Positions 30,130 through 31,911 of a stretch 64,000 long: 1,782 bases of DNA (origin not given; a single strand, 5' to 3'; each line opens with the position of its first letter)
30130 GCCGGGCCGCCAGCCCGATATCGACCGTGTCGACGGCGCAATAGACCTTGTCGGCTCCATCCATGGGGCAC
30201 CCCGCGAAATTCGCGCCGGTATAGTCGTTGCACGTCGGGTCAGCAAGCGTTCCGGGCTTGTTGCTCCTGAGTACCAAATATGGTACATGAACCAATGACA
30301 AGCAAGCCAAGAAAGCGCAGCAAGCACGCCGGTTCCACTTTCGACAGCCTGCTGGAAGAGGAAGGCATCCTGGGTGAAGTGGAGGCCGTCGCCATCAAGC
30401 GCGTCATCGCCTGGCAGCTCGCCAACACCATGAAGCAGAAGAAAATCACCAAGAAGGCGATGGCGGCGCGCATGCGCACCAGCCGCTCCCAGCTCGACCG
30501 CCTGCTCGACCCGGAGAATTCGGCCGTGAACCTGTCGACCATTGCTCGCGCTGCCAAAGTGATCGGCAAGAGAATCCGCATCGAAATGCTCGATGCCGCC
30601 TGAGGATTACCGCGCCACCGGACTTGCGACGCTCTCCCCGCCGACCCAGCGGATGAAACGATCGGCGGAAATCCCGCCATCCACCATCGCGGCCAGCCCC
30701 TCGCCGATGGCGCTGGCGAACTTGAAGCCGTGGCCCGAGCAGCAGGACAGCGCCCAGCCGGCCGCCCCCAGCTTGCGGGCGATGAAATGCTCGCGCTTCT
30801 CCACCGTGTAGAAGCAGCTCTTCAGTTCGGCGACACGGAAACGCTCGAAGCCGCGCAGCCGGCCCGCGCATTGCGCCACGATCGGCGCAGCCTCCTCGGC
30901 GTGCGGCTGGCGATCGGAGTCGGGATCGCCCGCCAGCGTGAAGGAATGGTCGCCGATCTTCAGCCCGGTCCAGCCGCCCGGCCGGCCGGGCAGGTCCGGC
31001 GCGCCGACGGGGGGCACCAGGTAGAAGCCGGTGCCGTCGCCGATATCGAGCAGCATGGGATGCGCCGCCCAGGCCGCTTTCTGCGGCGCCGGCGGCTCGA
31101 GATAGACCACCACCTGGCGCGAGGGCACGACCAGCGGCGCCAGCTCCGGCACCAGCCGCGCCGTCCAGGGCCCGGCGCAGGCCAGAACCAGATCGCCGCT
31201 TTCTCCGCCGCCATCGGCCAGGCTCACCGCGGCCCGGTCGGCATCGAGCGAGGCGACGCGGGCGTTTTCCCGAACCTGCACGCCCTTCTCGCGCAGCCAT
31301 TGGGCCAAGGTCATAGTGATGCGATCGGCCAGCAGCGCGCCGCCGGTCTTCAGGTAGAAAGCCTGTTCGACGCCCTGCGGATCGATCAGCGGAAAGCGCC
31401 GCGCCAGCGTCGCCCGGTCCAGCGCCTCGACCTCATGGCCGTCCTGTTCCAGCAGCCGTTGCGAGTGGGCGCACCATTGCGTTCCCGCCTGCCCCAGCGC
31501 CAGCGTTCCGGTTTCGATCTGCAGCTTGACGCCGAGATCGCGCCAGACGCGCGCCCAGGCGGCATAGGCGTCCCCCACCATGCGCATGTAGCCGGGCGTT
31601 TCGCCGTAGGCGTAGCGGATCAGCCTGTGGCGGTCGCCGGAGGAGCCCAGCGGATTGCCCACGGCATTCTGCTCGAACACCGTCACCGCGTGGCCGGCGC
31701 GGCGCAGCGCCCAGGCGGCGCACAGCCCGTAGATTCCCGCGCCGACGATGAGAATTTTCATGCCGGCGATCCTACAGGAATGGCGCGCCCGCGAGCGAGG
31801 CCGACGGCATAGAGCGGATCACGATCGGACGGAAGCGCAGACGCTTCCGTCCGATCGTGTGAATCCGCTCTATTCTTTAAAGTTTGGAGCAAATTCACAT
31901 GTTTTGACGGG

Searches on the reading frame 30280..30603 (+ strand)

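Call 12: search_protein_families(library=pfam, proteins=[window:30280-30603:+], max_evalue=0.01)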
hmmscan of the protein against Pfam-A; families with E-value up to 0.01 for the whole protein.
window:30280-30603:+ (107 aa): 2 families
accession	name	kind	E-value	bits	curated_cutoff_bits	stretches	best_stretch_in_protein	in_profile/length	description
PF13443.12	HTH_26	-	2e-05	25.2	22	1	47-96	2-51/63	Cro/C1-type HTH DNA-binding domain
PF13744.12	HTH_37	-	0.0011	19.2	27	1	33-103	9-79/80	Helix-turn-helix domain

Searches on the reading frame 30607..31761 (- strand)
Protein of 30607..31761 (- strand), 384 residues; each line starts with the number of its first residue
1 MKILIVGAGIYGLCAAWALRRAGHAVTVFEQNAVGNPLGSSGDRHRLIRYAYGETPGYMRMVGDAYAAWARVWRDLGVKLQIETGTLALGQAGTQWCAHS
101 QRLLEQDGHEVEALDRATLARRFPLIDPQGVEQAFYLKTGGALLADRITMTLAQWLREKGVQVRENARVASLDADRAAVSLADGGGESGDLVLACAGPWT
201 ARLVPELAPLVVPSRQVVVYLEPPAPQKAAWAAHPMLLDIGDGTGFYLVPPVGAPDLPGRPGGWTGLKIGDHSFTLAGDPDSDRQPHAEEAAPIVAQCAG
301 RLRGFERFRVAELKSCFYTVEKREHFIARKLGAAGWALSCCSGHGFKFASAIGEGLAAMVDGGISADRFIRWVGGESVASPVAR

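Call 12: search_protein_families(library=pfam, proteins=[window:30607-31761:-], max_evalue=0.01)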
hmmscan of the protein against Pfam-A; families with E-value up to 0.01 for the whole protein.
window:30607-31761:- (384 aa): 9 families
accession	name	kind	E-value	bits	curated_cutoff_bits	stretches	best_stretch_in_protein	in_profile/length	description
PF01266.30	DAO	-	5.4e-45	154.9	27.9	1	2-358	1-352/353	FAD dependent oxidoreductase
PF13450.12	NAD_binding_8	-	7e-09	36.3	21.9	1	5-33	1-29/68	NAD(P)-binding Rossmann-like domain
PF01593.30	Amino_oxidase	-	5.7e-08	32.9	19.8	1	126-207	199-268/443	Flavin containing amine oxidoreductase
PF07992.20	Pyr_redox_2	-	3.8e-07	30.3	26.1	0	2-31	144-173/291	Pyridine nucleotide-disulphide oxidoreductase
PF00070.33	Pyr_redox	-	3.2e-06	28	22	1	2-31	1-30/82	Pyridine nucleotide-disulphide oxidoreductase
PF03486.20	HI0933_like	-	9.1e-06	25.7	50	0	2-42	2-43/244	HI0933-like protein Rossmann domain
PF01494.25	FAD_binding_3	-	3.8e-05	23.5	22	0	2-33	3-34/349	FAD binding domain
PF00890.30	FAD_binding_2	-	0.00088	19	20.4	1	3-34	2-33/414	FAD binding domain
PF04820.20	Trp_halogenase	-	0.0027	17.1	21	0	2-36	1-39/458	Tryptophan halogenase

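Call 85: search_protein_families(library=ncbifam, proteins=[window:30607-31761:-], max_evalue=0.01)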
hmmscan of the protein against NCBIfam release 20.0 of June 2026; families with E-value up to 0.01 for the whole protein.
window:30607-31761:- (384 aa): 59 families (the best 25 are shown)
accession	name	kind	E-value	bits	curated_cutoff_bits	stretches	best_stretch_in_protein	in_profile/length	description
NF008425.0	PRK11259.1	equivalog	6.5e-56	189.9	257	1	3-364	7-362/377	N-methyl-L-tryptophan oxidase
TIGR01377.1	soxA_mon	subfamily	2.3e-38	132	479.65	1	3-359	3-357/381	amino oxidase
TIGR02352.1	thiamin_ThiO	equivalog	3.2e-17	62.7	250.8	2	86-250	90-250/351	glycine oxidase ThiO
TIGR03364.1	HpnW_proposed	hypoth_equivalog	5.4e-15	55.3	285.1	1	2-208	2-205/365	TIGR03364 family FAD-dependent oxidoreductase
NF001933.0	PRK00711.1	subfamily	1.6e-10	40.6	383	1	1-33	1-33/429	D-amino acid dehydrogenase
TIGR03197.1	MnmC_Cterm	equivalog_domain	7.3e-10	38.5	174.2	1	2-200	1-203/400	FAD-dependent 5-carboxymethylaminomethyl-2-thiouridine(34) oxidoreductase MnmC1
NF005560.0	PRK07233.1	equivalog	2.1e-09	36.7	252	1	1-33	1-33/435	hypothetical protein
NF002480.1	PRK01747.1-1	equivalog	4.9e-09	35.1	540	1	2-205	250-457/645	bifunctional tRNA (5-methylaminomethyl-2-thiouridine)(34)-methyltransferase MnmC2/FAD-dependent 5-carboxymethylaminomethyl-2-thiouridine(34)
TIGR03467.1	HpnE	equivalog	1.4e-08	34.5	283.05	1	4-32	2-30/430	hydroxysqualene dehydroxylase HpnE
NF033623.1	urate_HpxO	equivalog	1.6e-08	33.9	500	1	2-40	1-39/381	FAD-dependent urate hydroxylase HpxO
NF005313.0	PRK06847.1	subfamily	1.7e-08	33.9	372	1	2-39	6-43/375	hypothetical protein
NF005243.0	PRK06753.1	equivalog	5e-08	32.2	365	1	1-39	1-39/374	hypothetical protein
NF005547.0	PRK07208.1-3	equivalog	1.6e-07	30.4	380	1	2-34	6-38/465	hypothetical protein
NF009410.0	PRK12771.1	subfamily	1.8e-07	30.2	516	1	2-33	140-171/566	NAD(P)-binding protein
NF040813.1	pro_dh_Thprot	equivalog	2.2e-07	30.3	600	1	3-36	2-35/362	D-proline dehydrogenase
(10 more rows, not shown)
